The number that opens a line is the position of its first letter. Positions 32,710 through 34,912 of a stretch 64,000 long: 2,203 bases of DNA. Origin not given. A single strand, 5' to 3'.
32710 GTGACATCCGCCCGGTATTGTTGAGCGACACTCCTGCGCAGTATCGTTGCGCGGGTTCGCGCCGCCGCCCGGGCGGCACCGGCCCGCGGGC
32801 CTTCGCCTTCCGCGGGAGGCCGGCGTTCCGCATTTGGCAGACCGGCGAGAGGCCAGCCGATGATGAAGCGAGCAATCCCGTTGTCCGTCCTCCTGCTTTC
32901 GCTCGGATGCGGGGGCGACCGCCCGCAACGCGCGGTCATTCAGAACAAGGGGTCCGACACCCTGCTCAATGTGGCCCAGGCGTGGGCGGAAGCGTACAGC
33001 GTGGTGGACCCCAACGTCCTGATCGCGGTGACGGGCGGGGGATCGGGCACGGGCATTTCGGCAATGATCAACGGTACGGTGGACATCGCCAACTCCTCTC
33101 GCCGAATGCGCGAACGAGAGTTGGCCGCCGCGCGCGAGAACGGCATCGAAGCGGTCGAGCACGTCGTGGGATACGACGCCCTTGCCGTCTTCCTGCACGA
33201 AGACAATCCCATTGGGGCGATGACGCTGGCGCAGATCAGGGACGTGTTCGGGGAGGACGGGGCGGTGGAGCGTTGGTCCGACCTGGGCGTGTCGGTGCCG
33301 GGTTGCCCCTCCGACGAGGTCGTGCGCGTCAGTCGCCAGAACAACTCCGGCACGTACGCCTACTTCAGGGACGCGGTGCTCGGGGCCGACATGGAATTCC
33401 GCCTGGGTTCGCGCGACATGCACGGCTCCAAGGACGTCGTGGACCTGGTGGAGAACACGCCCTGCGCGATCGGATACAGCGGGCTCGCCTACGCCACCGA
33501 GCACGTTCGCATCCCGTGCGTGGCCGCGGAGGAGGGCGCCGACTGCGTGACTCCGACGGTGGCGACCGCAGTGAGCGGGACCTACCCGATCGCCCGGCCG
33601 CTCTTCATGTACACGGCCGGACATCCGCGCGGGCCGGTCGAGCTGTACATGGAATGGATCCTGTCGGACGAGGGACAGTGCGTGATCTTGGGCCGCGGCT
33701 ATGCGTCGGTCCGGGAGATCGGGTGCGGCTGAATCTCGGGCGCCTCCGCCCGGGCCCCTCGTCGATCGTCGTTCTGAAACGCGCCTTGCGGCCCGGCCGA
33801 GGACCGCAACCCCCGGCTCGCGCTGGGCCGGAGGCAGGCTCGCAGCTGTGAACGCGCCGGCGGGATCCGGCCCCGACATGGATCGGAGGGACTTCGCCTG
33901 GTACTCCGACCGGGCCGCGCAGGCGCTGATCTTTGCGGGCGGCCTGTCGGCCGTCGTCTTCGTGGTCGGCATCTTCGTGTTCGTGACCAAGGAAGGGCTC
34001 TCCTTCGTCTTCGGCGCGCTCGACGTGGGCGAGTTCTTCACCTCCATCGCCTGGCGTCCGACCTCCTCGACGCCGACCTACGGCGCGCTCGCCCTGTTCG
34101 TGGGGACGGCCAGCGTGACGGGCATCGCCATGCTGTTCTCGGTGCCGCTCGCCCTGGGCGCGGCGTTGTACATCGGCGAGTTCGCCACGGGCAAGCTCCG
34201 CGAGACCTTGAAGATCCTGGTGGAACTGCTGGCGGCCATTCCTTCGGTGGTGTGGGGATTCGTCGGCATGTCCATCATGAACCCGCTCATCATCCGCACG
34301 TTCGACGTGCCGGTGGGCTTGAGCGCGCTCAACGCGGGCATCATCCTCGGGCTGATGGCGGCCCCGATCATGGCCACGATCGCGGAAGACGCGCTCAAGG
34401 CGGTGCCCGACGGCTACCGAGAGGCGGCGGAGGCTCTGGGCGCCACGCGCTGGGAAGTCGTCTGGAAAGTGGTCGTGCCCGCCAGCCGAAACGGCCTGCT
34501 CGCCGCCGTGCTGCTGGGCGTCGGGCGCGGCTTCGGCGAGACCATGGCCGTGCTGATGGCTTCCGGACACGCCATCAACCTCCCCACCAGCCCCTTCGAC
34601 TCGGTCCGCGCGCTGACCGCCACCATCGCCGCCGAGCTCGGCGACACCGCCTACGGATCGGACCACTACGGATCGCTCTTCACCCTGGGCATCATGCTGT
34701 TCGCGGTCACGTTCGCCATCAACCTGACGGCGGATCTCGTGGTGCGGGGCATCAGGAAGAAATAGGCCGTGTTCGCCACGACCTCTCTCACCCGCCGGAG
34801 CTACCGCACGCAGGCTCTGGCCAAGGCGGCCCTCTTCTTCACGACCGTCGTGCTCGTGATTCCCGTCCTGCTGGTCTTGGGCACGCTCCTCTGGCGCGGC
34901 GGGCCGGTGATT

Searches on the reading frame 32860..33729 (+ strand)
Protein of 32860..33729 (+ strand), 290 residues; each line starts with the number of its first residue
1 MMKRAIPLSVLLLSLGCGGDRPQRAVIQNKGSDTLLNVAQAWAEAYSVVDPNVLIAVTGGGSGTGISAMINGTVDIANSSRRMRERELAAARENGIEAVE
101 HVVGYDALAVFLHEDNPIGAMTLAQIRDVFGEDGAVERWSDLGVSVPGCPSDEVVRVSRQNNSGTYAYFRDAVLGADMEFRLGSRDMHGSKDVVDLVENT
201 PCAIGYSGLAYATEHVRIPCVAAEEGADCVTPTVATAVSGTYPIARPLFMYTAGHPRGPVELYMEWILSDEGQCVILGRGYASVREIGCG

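Call 54: search_protein_families(library=pfam, proteins=[window:32860-33729:+], max_evalue=0.00001)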
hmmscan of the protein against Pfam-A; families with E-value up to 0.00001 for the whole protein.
window:32860-33729:+ (290 aa): 2 families
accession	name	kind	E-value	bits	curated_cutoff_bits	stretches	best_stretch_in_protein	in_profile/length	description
PF12849.12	PBP_like_2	-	2.5e-37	129.5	27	1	24-271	9-267/267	PBP superfamily domain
PF12727.12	PBP_like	-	2.1e-06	27.4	27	1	48-213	6-155/193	PBP superfamily domain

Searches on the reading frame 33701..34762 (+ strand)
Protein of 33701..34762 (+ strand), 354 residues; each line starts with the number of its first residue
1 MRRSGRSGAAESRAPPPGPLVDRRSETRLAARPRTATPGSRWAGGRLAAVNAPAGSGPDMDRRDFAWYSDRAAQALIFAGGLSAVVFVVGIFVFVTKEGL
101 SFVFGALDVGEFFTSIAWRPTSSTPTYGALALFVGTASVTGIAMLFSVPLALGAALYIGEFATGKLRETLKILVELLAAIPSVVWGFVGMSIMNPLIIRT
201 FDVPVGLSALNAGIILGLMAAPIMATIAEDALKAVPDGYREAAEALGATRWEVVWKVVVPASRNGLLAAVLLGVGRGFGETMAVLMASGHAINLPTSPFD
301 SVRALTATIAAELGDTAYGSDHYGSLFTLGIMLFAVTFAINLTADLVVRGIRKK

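Call 54: search_protein_families(library=pfam, proteins=[window:33701-34762:+], max_evalue=0.00001)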
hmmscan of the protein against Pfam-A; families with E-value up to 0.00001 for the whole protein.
window:33701-34762:+ (354 aa): 1 family
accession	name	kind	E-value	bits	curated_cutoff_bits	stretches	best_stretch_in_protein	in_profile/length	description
PF00528.27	BPD_transp_1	-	5.5e-21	75.6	26.4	1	153-353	3-184/184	Binding-protein-dependent transport system inner membrane component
